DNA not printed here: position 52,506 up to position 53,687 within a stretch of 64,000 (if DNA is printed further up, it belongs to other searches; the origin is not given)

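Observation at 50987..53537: Conserved operon of unknown function: NadX-like dehydrogenase, tandem DUF427, cyclophilin-like (PF04126-type), SixA-like phosphatase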

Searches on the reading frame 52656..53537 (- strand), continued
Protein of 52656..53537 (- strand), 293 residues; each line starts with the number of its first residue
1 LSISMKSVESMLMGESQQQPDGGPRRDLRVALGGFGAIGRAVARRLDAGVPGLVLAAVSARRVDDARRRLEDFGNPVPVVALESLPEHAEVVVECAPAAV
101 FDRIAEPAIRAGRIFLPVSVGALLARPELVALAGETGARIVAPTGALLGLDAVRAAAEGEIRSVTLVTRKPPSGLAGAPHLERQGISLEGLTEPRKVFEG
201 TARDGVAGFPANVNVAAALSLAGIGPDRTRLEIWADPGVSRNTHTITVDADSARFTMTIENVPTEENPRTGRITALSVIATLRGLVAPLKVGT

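Call 48: search_solved_structures(query=window:52656-53507:-, max_evalue=0.00001)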
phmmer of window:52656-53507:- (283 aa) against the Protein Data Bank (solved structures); distinct sequences matched with E-value up to 0.00001: 3.
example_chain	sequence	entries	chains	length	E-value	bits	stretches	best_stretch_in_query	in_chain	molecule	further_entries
1h2h_A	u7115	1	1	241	1.9e-20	76.9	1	74-278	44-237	HYPOTHETICAL PROTEIN TM1643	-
1j5p_A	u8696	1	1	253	2.3e-20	76.7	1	74-278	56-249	ASPARTATE DEHYDROGENASE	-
2dc1_A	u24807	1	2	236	1.6e-18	70.6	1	20-277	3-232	L-aspartate dehydrogenase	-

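Call 55: get_annotated_region(hit=H34, flank=5000)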
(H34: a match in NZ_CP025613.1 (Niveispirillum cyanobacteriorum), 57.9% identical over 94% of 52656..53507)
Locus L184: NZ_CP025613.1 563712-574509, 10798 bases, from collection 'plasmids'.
description: Niveispirillum cyanobacteriorum strain TH16 plasmid unnamed1, complete sequence
organism: Niveispirillum cyanobacteriorum (NCBI taxid 1612173)
taxonomy: Bacteria; Pseudomonadota; Alphaproteobacteria; Rhodospirillales; Azospirillaceae; Niveispirillum; Niveispirillum cyanobacteriorum
host: -; source: sing cell,cyanobacterial aggregates; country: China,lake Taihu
typing (MOB-suite, as given by PLSDB): non-mobilizable; mating-pair formation MPF_T
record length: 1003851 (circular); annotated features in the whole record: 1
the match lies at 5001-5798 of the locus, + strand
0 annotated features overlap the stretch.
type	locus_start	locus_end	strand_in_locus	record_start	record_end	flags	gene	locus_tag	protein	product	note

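Call 56: get_annotated_region(hit=H35, flank=5000)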
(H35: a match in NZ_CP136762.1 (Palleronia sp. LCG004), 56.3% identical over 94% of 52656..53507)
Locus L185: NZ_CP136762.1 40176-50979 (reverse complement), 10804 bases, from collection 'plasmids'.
description: Palleronia sp. LCG004 plasmid unnamed3, complete sequence
organism: Palleronia sp. LCG004 (NCBI taxid 3079304)
taxonomy: Bacteria; Pseudomonadota; Alphaproteobacteria; Rhodobacterales; Roseobacteraceae; Palleronia; Palleronia sp. LCG004
host: -; source: cell culture,Intertidal; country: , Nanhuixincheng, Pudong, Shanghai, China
typing (MOB-suite, as given by PLSDB): non-mobilizable
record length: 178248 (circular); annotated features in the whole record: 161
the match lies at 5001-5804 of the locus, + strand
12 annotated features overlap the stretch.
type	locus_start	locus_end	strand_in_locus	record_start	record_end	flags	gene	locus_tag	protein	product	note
CDS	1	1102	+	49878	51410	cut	-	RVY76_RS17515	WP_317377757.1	ABC transporter substrate-binding protein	-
CDS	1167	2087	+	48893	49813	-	-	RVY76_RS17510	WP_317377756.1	ABC transporter permease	GO:0055085 - transmembrane transport [Evidence IEA]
CDS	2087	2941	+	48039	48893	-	-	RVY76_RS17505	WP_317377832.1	ABC transporter permease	-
CDS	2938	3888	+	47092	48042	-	-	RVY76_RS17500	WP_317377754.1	ROK family protein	-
CDS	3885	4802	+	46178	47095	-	-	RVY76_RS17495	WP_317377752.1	Gfo/Idh/MocA family oxidoreductase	-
CDS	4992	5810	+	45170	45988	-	-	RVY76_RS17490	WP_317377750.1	aspartate dehydrogenase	-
CDS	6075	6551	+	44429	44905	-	-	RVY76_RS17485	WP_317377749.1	NUDIX hydrolase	-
CDS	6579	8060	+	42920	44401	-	-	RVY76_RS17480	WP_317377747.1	anion permease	-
CDS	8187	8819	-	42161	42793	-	-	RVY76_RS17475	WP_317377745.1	TetR family transcriptional regulator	-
CDS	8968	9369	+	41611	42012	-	-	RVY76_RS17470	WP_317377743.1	RidA family protein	-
CDS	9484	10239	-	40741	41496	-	-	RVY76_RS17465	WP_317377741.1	SDR family oxidoreductase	-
CDS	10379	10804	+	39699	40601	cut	-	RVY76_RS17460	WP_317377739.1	AraC family transcriptional regulator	GO:0006355 - regulation of DNA-templated transcription [Evidence IEA]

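Call 57: get_annotated_region(hit=H38, flank=5000)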
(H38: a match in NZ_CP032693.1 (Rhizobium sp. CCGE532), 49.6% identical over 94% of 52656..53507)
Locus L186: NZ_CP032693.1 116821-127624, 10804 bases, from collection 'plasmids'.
description: Rhizobium sp. CCGE532 plasmid pRCCGE532a, complete sequence
organism: Rhizobium sp. CCGE532 (NCBI taxid 2364272)
taxonomy: Bacteria; Pseudomonadota; Alphaproteobacteria; Hyphomicrobiales; Rhizobiaceae; Rhizobium; Rhizobium sp. CCGE532
host: -; source: Phaseolus; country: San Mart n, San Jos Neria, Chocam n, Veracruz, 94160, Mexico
typing (MOB-suite, as given by PLSDB): conjugative; relaxase MOBP; mating-pair formation MPF_T
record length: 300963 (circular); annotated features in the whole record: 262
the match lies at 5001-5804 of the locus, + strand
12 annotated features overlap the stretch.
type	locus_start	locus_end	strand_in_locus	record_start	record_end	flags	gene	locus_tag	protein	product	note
CDS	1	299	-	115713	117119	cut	-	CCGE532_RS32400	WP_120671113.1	amidase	-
CDS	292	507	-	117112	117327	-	-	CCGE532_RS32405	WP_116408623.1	hypothetical protein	-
CDS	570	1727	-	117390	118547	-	-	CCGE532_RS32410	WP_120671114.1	Xaa-Pro peptidase family protein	GO:0006508 - proteolysis [Evidence IEA]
CDS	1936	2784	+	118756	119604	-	ehuB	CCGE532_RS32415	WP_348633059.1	ectoine/hydroxyectoine ABC transporter substrate-binding protein EhuB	GO:0051470 - ectoine transmembrane transport [Evidence IEA]; GO:0033308 - hydroxyectoine transmembrane transport ...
CDS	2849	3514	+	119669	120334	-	ehuC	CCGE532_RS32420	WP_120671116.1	ectoine/hydroxyectoine ABC transporter permease subunit EhuC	GO:0051470 - ectoine transmembrane transport [Evidence IEA]; GO:0033308 - hydroxyectoine transmembrane transport ...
CDS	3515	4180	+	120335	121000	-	ehuD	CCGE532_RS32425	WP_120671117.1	ectoine/hydroxyectoine ABC transporter permease subunit EhuD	GO:0051470 - ectoine transmembrane transport [Evidence IEA]; GO:0033308 - hydroxyectoine transmembrane transport ...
CDS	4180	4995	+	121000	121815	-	ehuA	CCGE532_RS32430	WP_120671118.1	ectoine/hydroxyectoine ABC transporter ATP-binding protein EhuA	GO:0051470 - ectoine transmembrane transport [Evidence IEA]; GO:0033308 - hydroxyectoine transmembrane transport ...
CDS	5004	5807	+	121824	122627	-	-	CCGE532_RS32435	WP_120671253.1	aspartate dehydrogenase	-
CDS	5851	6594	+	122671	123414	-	-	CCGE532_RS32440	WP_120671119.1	GntR family transcriptional regulator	-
CDS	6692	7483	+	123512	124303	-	-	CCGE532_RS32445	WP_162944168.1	NAD(P)-binding domain-containing protein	-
CDS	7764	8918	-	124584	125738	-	-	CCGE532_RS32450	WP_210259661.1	ABC transporter substrate-binding protein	-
CDS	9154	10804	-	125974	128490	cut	-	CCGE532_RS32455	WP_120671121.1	HAMP domain-containing methyl-accepting chemotaxis protein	GO:0006935 - chemotaxis [Evidence IEA]; GO:0007165 - signal transduction [Evidence IEA]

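Call 58: get_annotated_region(hit=H43, flank=5000)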
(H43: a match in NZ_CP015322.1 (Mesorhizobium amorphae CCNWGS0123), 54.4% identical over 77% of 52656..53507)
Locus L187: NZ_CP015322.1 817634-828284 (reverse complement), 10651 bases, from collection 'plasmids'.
description: Mesorhizobium amorphae CCNWGS0123 plasmid pM0123d, complete sequence
organism: Mesorhizobium amorphae CCNWGS0123 (NCBI taxid 1082933)
taxonomy: Bacteria; Pseudomonadota; Alphaproteobacteria; Hyphomicrobiales; Phyllobacteriaceae; Mesorhizobium; Mesorhizobium amorphae; Mesorhizobium amorphae CCNWGS0123
host: -; source: Robinia pseudoacacia,cell culture; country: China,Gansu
typing (MOB-suite, as given by PLSDB): non-mobilizable; mating-pair formation MPF_T
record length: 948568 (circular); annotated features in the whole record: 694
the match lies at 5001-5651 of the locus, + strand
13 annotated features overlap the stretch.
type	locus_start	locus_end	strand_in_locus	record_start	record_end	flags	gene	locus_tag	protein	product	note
CDS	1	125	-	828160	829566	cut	-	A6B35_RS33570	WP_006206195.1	amidase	-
CDS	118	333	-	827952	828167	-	-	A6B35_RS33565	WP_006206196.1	hypothetical protein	-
CDS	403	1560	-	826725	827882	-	-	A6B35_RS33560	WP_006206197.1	Xaa-Pro peptidase family protein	GO:0006508 - proteolysis [Evidence IEA]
CDS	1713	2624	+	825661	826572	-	ehuB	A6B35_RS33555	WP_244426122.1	ectoine/hydroxyectoine ABC transporter substrate-binding protein EhuB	GO:0051470 - ectoine transport [Evidence IEA]; GO:0033308 - hydroxyectoine transport [Evidence IEA]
CDS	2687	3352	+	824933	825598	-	ehuC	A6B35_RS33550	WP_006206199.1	ectoine/hydroxyectoine ABC transporter permease subunit EhuC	GO:0051470 - ectoine transport [Evidence IEA]; GO:0033308 - hydroxyectoine transport [Evidence IEA]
CDS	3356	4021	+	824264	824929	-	ehuD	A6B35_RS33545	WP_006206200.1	ectoine/hydroxyectoine ABC transporter permease subunit EhuD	GO:0051470 - ectoine transport [Evidence IEA]; GO:0033308 - hydroxyectoine transport [Evidence IEA]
CDS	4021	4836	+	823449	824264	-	ehuA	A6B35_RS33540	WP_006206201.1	ectoine/hydroxyectoine ABC transporter ATP-binding protein EhuA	GO:0051470 - ectoine transport [Evidence IEA]; GO:0033308 - hydroxyectoine transport [Evidence IEA]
CDS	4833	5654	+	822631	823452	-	-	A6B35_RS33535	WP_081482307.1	aspartate dehydrogenase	-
CDS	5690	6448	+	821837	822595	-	-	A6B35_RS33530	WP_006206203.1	GntR family transcriptional regulator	-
CDS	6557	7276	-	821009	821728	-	-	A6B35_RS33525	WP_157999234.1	GntR family transcriptional regulator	-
CDS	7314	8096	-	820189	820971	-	-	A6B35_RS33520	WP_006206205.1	NAD(P)-binding domain-containing protein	-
CDS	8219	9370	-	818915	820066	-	-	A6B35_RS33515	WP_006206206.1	Xaa-Pro peptidase family protein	GO:0006508 - proteolysis [Evidence IEA]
CDS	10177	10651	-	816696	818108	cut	-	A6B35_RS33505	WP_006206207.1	helix-turn-helix transcriptional regulator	-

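Call 60: search_solved_structures(query=window:52656-53507:-, max_evalue=0.00001, show_alignments=3)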
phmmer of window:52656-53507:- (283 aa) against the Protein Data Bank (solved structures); distinct sequences matched with E-value up to 0.00001: 3.
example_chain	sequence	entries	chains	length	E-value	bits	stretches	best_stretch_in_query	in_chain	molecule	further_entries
1h2h_A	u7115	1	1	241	1.9e-20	76.9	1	74-278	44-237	HYPOTHETICAL PROTEIN TM1643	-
1j5p_A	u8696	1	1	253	2.3e-20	76.7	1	74-278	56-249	ASPARTATE DEHYDROGENASE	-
2dc1_A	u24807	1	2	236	1.6e-18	70.6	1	20-277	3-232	L-aspartate dehydrogenase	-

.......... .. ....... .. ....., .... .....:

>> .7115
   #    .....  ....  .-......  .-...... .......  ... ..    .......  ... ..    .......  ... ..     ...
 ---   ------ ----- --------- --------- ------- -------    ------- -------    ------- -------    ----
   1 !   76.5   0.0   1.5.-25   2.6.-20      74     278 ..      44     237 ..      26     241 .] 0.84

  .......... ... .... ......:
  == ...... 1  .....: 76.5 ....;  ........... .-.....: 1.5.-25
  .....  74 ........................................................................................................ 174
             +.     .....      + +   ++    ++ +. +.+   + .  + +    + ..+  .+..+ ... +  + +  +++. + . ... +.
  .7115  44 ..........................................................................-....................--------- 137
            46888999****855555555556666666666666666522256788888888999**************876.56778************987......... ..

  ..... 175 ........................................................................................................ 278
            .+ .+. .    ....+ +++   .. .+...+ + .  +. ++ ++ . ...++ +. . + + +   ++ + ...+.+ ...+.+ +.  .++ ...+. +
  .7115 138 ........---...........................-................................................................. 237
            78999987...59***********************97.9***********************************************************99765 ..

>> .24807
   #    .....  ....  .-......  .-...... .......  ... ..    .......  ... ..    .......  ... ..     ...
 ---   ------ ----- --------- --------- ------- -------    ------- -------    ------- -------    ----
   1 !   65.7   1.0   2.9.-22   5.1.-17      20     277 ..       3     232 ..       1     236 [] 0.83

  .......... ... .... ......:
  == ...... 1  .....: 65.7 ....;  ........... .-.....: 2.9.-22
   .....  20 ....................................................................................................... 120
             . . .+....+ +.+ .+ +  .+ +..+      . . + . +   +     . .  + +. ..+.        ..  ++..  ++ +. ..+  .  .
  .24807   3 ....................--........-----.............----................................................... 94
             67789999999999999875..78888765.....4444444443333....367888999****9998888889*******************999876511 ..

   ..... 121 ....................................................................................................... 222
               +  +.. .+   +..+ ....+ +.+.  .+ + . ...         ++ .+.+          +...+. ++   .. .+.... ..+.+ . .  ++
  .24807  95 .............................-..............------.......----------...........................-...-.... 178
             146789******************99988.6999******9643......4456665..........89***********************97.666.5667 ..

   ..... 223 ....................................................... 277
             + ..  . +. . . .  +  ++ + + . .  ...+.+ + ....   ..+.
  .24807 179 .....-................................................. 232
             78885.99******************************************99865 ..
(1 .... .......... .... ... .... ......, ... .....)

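Call 76: search_dna_similar(query=window:52656-53507:-, collection=plasmids, mode=protein, max_rows=40, rows=spread)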
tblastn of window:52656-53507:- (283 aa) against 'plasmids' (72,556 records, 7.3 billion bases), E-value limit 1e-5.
Records with a match: 245; places in all: 247; records where one place covers at least 80% of the query: 19.
Best place of each record, by identity: <60% 245.
By first word of the organism name: Ralstonia 130; Phaeobacter 23; Rhizobium 13; Ensifer 10; Caballeronia 7; Acinetobacter 6; Mesorhizobium 5; Burkholderia 4; Shinella 3; Klebsiella 3; and 29 more.
By predicted mobility (MOB-suite, as given by PLSDB): mobilizable 111; non-mobilizable 96; conjugative 38.
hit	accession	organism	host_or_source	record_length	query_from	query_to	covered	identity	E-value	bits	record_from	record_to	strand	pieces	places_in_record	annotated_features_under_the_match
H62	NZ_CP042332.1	Bosea sp. F3-2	soybean,soil sample,rhizosphere soil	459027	6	283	98%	59.7%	5e-68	235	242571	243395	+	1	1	aspartate dehydrogenase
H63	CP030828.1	Neorhizobium sp. NCHU2750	Rosa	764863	1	283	100%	48.8%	5e-53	192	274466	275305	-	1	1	nadX: aspartate dehydrogenase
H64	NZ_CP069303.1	Shinella sp. PSBB067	monoisolate,Minnesota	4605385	15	283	95%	43.8%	1e-42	162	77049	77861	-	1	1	none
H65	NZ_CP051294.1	Mesorhizobium sp. NZP2077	cell culture,Lotus corniculatus nodule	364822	91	283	68%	55.4%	3e-51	187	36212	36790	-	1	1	aspartate dehydrogenase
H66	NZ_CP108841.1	Streptomyces chartreusis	-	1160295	19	275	91%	31.5%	6e-6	55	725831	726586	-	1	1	none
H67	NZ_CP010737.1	Phaeobacter inhibens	cell culture,clam larvae aquaculture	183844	99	280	64%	41.0%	4e-22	102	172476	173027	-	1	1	aspartate dehydrogenase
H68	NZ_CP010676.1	Phaeobacter gallaeciensis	cell culture,clam larvae aquaculture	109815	99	280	64%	41.0%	1e-21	101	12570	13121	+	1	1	aspartate dehydrogenase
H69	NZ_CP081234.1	Phaeobacter inhibens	-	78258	99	280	64%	41.0%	2e-21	101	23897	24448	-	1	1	aspartate dehydrogenase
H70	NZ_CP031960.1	Phaeobacter sp. LSS9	-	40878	99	280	64%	40.4%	6e-21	100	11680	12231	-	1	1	aspartate dehydrogenase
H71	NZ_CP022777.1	Ralstonia solanacearum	Solanum tuberosum,single cell,Potato ...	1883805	97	272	62%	39.4%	4e-14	79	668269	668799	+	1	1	none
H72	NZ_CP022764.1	Ralstonia solanacearum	Solanum tuberosum,single cell,Potato ...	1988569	97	272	62%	39.4%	5e-14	79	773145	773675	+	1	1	none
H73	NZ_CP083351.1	Ensifer adhaerens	cell culture,The sample was isolated ...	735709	98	281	65%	37.2%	9e-20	96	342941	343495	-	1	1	aspartate dehydrogenase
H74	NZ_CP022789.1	Ralstonia solanacearum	Solanum tuberosum,single cell,Potato ...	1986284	97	272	62%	38.9%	5e-14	79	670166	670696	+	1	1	none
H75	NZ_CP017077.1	Novosphingobium resinovorum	single cell,soil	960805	99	281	65%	36.9%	1e-18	93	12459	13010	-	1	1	aspartate dehydrogenase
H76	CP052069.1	Ralstonia solanacearum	tomato,cell culture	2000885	97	272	62%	38.3%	1e-13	78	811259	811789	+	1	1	none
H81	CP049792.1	Ralstonia solanacearum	whole organism,isolated from the ...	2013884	97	272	62%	37.8%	2e-13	77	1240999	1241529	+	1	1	aspartate dehydrogenase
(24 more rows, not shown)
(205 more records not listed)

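Call 77: get_annotated_region(hit=H81, flank=5000)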
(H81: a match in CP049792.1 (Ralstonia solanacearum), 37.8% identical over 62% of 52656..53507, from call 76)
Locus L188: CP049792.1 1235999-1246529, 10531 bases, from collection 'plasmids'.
description: Ralstonia solanacearum strain 203 plasmid unnamed, complete sequence
organism: Ralstonia solanacearum (NCBI taxid 305)
taxonomy: Bacteria; Pseudomonadota; Betaproteobacteria; Burkholderiales; Burkholderiaceae; Ralstonia; Ralstonia solanacearum
host: -; source: whole organism,isolated from the tobacco substrate; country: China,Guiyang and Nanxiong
typing (MOB-suite, as given by PLSDB): mobilizable; relaxase MOBP
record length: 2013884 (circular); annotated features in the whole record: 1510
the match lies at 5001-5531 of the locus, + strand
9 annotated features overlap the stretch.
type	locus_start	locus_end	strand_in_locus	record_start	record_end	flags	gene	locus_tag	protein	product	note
CDS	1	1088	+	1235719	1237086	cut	-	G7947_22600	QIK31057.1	porin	-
CDS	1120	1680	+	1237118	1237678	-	-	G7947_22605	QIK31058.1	FMN-binding protein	-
CDS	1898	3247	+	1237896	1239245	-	-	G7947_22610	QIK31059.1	lipase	-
CDS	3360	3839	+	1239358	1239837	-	-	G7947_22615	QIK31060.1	hypothetical protein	-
CDS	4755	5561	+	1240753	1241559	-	-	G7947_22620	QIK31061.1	aspartate dehydrogenase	-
CDS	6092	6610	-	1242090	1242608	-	-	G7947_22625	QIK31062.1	hypothetical protein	-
CDS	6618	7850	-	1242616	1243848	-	-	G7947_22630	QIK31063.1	sterol desaturase family protein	-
CDS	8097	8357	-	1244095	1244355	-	-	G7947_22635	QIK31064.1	hypothetical protein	-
CDS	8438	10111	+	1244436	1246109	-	otsA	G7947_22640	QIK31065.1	alpha,alpha-trehalose-phosphate synthase (UDP-forming)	-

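Call 78: get_annotated_region(hit=H67, flank=5000)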
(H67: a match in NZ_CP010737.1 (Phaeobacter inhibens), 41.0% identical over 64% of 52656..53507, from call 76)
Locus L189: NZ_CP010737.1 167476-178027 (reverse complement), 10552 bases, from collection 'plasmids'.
description: Phaeobacter inhibens strain P72 plasmid pP72_b, complete sequence
organism: Phaeobacter inhibens (NCBI taxid 221822)
taxonomy: Bacteria; Pseudomonadota; Alphaproteobacteria; Rhodobacterales; Roseobacteraceae; Phaeobacter; Phaeobacter inhibens
host: -; source: cell culture,clam larvae aquaculture; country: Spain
typing (MOB-suite, as given by PLSDB): conjugative; replicon rep_cluster_636; relaxase MOBP; mating-pair formation MPF_T
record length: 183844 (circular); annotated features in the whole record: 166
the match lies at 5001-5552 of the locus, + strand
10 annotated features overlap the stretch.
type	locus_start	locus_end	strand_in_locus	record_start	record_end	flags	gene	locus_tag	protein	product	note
CDS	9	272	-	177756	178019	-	-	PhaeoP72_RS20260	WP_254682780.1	alpha/beta fold hydrolase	-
CDS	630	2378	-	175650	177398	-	-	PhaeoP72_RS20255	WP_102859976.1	hypothetical protein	-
CDS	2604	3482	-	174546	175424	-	-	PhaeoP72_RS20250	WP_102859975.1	DMT family transporter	-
CDS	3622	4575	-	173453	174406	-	-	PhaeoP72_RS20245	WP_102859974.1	dihydrodipicolinate synthase family protein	GO:0009436 - glyoxylate catabolic process [Evidence IEA]; GO:0071704 - organic substance metabolic process [Evidence ...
CDS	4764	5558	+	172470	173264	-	-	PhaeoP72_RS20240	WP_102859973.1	aspartate dehydrogenase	GO:0009435 - NAD biosynthetic process [Evidence IEA]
CDS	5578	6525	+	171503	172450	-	-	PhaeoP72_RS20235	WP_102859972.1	LysR substrate-binding domain-containing protein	-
CDS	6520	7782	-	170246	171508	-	-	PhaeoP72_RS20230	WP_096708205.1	TRAP transporter large permease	GO:0008643 - carbohydrate transport [Evidence IEA]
CDS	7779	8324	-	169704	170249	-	-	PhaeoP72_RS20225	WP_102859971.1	TRAP transporter small permease subunit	-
CDS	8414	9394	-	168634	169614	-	-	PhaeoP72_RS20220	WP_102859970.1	TRAP transporter substrate-binding protein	-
CDS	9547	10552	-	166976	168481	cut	-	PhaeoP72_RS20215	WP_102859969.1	tripartite tricarboxylate transporter permease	-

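Call 79: get_annotated_region(hit=H63, flank=5000)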
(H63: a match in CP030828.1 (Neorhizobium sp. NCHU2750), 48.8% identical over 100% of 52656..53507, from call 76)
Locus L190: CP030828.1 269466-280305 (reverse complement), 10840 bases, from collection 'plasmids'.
description: Neorhizobium sp. NCHU2750 plasmid pNCHU2750a, complete sequence
organism: Neorhizobium sp. NCHU2750 (NCBI taxid 1825976)
taxonomy: Bacteria; Pseudomonadota; Alphaproteobacteria; Hyphomicrobiales; Rhizobiaceae; Neorhizobium; Neorhizobium sp. NCHU2750
host: -; source: Rosa; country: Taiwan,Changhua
typing (MOB-suite, as given by PLSDB): non-mobilizable
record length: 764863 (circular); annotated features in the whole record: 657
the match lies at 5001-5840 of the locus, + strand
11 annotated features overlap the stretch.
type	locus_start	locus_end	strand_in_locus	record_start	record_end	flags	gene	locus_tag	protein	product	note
CDS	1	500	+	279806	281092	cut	amaB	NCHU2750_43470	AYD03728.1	N-carbamoyl-beta-alanine amidohydrolase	-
CDS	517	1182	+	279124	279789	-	-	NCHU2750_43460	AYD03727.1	isochorismatase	-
CDS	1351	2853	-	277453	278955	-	-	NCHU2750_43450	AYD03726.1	D-aminoacylase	-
CDS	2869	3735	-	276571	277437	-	-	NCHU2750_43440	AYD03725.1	transcriptional regulator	-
CDS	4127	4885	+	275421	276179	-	fabG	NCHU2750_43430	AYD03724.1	3-oxoacyl-ACP reductase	-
CDS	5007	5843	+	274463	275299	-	nadX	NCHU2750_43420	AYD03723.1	aspartate dehydrogenase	-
CDS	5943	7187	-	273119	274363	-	dadA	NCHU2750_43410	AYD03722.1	D-amino acid dehydrogenase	-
CDS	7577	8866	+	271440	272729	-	-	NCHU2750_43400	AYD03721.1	MFS transporter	-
CDS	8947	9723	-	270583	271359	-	paaF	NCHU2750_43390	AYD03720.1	enoyl-CoA hydratase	-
CDS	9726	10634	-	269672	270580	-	hbdA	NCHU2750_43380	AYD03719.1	3-hydroxybutyryl-CoA dehydrogenase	-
CDS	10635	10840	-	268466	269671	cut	-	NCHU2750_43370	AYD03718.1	acyl-CoA transferase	-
